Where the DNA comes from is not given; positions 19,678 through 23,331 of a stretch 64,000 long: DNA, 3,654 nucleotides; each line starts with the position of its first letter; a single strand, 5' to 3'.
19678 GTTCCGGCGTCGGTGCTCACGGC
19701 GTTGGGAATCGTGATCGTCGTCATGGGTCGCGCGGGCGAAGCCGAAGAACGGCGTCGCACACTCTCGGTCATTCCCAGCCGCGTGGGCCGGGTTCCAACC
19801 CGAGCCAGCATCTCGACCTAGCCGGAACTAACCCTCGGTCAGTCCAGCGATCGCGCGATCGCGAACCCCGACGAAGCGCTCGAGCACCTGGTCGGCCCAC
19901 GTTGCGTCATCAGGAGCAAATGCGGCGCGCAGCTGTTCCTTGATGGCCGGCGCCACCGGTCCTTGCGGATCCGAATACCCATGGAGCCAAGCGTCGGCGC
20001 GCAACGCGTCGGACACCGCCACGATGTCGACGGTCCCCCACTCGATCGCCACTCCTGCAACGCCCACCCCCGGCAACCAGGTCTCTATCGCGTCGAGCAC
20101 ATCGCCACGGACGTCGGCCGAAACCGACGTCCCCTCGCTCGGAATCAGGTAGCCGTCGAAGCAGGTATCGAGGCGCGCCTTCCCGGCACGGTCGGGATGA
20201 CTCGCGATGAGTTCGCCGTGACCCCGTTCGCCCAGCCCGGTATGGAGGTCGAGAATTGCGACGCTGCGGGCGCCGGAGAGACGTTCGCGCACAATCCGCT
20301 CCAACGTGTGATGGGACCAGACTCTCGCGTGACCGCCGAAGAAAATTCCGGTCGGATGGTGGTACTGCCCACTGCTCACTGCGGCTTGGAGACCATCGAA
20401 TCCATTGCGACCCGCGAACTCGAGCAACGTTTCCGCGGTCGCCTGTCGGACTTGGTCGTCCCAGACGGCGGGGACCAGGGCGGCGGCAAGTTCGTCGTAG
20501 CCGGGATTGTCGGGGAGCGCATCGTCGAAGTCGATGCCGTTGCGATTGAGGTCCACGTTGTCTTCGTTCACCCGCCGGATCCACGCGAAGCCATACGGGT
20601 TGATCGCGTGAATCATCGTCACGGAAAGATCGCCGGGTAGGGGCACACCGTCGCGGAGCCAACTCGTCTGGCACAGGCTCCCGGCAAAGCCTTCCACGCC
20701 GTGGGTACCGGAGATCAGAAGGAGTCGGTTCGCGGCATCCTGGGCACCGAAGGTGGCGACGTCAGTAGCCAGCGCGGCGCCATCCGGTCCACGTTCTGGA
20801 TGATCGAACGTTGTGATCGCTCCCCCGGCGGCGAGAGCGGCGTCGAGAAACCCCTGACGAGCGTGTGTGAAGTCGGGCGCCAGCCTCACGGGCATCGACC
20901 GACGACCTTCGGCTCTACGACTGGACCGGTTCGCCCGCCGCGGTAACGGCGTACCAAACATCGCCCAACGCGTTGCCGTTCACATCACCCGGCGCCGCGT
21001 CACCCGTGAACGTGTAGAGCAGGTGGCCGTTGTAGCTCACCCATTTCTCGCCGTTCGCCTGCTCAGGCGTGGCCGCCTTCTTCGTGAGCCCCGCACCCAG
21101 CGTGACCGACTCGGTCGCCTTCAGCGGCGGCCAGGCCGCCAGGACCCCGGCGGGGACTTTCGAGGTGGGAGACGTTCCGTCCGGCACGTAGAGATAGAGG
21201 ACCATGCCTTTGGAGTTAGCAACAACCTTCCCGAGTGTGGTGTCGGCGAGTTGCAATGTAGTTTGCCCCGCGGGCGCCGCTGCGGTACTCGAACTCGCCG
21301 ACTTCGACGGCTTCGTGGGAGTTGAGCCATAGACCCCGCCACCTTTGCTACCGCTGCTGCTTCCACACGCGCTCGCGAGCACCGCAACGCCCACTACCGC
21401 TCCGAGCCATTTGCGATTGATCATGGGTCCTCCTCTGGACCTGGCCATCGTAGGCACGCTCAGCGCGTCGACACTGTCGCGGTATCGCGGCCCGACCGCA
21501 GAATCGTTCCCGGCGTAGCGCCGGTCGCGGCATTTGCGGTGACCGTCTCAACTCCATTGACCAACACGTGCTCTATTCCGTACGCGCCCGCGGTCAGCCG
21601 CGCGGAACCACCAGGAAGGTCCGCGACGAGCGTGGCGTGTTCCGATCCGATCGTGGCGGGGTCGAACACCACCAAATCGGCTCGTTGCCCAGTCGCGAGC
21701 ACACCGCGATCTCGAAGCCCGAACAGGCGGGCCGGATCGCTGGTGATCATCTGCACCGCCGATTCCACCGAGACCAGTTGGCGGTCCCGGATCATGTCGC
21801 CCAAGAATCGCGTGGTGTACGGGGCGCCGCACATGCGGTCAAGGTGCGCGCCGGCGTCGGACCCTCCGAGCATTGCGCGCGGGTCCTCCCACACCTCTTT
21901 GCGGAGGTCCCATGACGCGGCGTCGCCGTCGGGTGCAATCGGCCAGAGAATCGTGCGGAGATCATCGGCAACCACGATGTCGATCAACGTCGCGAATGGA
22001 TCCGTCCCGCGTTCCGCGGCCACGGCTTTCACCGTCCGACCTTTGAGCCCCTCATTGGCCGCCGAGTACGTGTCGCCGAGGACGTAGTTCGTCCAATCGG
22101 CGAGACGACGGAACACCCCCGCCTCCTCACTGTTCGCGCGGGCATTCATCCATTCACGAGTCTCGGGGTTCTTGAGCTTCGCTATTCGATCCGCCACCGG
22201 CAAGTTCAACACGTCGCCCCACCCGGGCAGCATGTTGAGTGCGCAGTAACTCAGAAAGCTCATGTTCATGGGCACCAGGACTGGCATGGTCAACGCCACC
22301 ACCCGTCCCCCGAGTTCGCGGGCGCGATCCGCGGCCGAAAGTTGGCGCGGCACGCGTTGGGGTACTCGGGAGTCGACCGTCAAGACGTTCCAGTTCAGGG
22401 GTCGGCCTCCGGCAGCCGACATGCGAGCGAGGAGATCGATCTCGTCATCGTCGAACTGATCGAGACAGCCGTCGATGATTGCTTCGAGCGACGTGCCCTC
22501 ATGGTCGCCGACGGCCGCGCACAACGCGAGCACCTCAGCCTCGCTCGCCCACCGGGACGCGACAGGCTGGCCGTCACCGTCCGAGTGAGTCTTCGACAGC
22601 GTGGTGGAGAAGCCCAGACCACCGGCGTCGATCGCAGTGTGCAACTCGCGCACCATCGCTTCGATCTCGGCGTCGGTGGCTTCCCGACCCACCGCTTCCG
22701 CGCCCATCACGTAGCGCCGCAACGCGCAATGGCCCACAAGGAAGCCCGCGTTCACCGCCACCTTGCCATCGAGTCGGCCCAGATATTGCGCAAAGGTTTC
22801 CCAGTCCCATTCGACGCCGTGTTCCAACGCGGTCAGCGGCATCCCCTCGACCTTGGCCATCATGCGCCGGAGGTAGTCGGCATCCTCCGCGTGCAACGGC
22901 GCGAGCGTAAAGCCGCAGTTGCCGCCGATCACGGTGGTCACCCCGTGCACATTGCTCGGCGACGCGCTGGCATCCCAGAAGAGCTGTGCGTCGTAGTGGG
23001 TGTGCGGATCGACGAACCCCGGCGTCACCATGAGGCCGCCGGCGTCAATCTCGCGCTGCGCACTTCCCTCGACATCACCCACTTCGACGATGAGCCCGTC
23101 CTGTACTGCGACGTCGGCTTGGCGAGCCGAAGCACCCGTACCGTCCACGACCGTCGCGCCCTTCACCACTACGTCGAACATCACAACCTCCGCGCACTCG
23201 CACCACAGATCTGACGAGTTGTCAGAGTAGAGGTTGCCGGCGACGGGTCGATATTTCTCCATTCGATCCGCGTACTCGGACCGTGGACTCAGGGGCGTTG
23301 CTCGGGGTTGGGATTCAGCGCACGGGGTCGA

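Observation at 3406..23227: One 19-bp inverted-repeat box in three separate promoter regions: candidate dispersed regulon with no regulator nearby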

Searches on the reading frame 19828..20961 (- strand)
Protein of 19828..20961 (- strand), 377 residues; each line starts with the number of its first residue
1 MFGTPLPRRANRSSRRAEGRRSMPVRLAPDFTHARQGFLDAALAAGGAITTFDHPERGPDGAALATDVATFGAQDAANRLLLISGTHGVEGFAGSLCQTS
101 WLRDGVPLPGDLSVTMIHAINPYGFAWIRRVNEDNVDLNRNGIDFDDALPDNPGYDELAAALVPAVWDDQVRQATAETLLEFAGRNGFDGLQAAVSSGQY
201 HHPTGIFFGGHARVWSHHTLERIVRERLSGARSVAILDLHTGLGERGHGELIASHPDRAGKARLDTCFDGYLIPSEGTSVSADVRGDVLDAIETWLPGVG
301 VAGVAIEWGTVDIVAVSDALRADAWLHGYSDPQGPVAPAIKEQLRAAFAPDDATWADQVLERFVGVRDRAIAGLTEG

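Call 11: search_protein_families(library=pfam, proteins=[window:19828-20961:-], max_evalue=0.001)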
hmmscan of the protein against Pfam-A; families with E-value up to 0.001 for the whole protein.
window:19828-20961:- (377 aa): 1 family
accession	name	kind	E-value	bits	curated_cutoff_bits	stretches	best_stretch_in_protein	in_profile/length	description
PF10994.13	DUF2817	-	7.9e-106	354.8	23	1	30-361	4-340/341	Protein of unknown function (DUF2817)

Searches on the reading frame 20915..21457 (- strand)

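Call 11: search_protein_families(library=pfam, proteins=[window:20915-21457:-], max_evalue=0.001)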
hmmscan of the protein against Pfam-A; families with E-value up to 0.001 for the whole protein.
window:20915-21457:- (180 aa): 1 family
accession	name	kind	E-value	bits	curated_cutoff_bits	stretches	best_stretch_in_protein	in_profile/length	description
PF03640.20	Lipoprotein_15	-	2.7e-16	59.2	24.4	2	132-171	4-46/47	Secreted repeat of unknown function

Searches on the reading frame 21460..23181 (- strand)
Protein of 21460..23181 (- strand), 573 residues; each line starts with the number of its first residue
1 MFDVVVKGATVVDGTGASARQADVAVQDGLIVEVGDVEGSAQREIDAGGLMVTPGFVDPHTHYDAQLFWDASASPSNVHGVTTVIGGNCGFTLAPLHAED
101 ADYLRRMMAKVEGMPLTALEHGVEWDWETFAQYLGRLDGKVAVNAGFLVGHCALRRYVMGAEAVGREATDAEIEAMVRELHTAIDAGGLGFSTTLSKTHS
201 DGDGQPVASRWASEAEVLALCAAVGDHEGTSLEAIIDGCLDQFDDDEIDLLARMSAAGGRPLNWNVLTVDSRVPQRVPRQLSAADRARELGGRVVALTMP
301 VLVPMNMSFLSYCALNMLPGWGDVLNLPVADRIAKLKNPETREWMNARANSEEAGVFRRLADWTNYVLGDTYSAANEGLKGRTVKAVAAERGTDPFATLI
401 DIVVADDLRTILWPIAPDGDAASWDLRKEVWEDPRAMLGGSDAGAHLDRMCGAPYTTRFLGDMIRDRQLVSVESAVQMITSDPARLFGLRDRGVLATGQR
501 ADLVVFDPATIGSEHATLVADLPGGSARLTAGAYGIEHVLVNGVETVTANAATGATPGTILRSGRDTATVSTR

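Call 11: search_protein_families(library=pfam, proteins=[window:21460-23181:-], max_evalue=0.001)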
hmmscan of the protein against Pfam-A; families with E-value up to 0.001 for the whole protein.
window:21460-23181:- (573 aa): 2 families
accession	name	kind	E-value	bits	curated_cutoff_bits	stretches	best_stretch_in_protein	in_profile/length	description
PF07969.17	Amidohydro_3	-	4.3e-52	178.6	29.7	1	43-545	1-470/472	Amidohydrolase family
PF01979.26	Amidohydro_1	-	1.5e-13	51.2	25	1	458-521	272-329/345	Amidohydrolase family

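Call 32: search_protein_families(library=ncbifam, proteins=[window:21460-23181:-], max_evalue=0.00001)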
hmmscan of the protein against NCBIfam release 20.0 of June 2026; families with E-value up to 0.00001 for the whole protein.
window:21460-23181:- (573 aa): 54 families (the best 25 are shown)
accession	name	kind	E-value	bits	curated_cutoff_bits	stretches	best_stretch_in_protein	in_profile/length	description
NF006560.0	PRK09061.1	subfamily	9.8e-26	90.1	340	2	1-193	25-195/517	amidohydrolase family protein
NF006689.0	PRK09237.1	equivalog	5.2e-18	64.8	371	1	1-90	2-96/383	amidohydrolase/deacetylase family metallohydrolase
NF009941.0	PRK13404.1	subfamily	1e-17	64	647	1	2-88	4-89/478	dihydropyrimidinase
NF004839.0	PRK06189.1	equivalog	6.4e-17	61.3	631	1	1-65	2-65/451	allantoinase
TIGR02033.1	D-hydantoinase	equivalog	4.6e-16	58.8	393.25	1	5-67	2-64/454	dihydropyrimidinase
NF006559.0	PRK09060.1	equivalog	1.3e-15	56.6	482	1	2-63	5-65/444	dihydroorotase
TIGR02318.1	phosphono_phnM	equivalog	1.8e-15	56.8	390.55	1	466-508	316-358/376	phosphonate metabolism protein PhnM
TIGR03178.1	allantoinase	equivalog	8.4e-15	54.5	357.85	1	3-63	1-60/441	allantoinase AllB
NF011987.0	PRK15446.2-3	subfamily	9.4e-15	54.3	253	1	463-526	320-381/395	alpha-D-ribose 1-methylphosphonate 5-triphosphate diphosphatase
TIGR00857.1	pyrC_multi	subfamily_domain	1.4e-14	53.9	279.05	1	465-510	327-371/412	dihydroorotase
NF011984.0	PRK15446.1-5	equivalog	7.6e-14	51.3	260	1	464-507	317-360/379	alpha-D-ribose 1-methylphosphonate 5-triphosphate diphosphatase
NF005791.0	PRK07627.1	equivalog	1.1e-13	50.9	442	1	4-59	3-60/425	dihydroorotase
NF005748.0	PRK07572.1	subfamily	3.2e-13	49.5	438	1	1-68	1-65/426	cytosine deaminase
NF006056.0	PRK08204.1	subfamily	4.3e-13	48.8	391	1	4-63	5-67/449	hypothetical protein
TIGR01178.1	ade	equivalog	5.9e-13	48.1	472.5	1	3-85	1-82/552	adenine deaminase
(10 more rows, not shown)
